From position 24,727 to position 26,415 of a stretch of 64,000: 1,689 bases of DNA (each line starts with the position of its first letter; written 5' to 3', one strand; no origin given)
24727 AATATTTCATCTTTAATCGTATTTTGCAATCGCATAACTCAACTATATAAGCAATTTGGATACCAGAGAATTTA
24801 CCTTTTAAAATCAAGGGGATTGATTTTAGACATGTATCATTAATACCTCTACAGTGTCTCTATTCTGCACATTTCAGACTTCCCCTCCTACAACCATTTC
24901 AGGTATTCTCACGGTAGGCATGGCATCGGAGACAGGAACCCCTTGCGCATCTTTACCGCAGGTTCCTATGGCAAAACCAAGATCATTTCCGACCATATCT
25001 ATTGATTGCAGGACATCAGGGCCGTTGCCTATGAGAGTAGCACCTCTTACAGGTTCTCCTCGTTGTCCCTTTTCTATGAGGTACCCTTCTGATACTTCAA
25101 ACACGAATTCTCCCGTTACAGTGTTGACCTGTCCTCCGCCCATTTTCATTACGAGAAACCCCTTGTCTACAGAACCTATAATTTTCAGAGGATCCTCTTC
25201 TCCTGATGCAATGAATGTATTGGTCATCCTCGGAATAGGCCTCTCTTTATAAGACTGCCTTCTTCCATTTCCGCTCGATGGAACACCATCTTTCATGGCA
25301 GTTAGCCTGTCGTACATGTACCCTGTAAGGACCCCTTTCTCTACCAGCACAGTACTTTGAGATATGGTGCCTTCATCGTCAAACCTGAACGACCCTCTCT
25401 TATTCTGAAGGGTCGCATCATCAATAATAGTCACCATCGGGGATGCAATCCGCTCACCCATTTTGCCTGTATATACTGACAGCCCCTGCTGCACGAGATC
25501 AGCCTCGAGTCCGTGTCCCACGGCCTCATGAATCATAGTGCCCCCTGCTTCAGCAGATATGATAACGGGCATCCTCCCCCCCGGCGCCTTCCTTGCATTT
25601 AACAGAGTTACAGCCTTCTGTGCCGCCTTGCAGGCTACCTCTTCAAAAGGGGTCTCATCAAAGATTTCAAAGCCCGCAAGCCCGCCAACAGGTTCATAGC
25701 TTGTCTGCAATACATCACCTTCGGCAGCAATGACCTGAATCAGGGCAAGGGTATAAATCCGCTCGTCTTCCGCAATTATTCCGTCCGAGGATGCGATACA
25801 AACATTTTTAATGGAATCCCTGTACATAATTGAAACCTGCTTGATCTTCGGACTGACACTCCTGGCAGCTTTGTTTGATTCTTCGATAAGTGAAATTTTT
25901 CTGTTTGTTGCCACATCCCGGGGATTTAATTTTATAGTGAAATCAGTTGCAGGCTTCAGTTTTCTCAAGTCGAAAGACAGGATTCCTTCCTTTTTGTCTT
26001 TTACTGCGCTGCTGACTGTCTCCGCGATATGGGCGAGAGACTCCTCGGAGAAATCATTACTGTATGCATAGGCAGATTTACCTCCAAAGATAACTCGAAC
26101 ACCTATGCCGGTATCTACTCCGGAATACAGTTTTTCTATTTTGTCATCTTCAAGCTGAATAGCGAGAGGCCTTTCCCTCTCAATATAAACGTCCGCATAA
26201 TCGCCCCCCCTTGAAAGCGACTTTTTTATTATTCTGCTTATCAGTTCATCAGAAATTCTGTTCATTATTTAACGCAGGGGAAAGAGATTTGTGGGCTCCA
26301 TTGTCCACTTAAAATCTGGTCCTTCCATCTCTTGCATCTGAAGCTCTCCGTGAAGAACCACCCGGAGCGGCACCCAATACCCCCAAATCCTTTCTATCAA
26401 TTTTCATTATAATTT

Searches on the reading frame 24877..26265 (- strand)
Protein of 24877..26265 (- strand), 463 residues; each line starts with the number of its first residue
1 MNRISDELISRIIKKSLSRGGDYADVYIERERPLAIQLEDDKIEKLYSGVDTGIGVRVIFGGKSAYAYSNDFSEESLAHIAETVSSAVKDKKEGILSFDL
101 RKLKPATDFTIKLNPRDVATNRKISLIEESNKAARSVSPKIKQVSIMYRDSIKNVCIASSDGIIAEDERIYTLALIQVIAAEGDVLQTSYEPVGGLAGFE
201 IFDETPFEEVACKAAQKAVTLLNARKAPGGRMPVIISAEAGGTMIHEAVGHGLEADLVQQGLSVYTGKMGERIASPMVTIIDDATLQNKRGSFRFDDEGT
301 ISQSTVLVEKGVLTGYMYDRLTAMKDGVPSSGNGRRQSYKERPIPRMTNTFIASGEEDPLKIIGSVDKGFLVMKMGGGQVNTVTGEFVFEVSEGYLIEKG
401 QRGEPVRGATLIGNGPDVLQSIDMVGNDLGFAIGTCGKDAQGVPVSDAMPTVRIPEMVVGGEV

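Call 23: search_protein_families(library=pfam, proteins=[window:24877-26265:-], max_evalue=0.0001)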
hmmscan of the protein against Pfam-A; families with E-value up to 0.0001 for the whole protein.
window:24877-26265:- (463 aa): 3 families
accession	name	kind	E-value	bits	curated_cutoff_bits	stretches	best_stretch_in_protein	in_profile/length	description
PF19289.4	PmbA_TldD_3rd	-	5.2e-75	251.8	22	1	230-461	2-220/220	PmbA/TldA metallopeptidase C-terminal domain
PF19290.4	PmbA_TldD_2nd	-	1.4e-19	71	20.9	1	114-222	2-109/109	PmbA/TldA metallopeptidase central domain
PF01523.21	PmbA_TldD_1st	-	3e-15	56.5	20.9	1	24-85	1-62/65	PmbA/TldA metallopeptidase domain 1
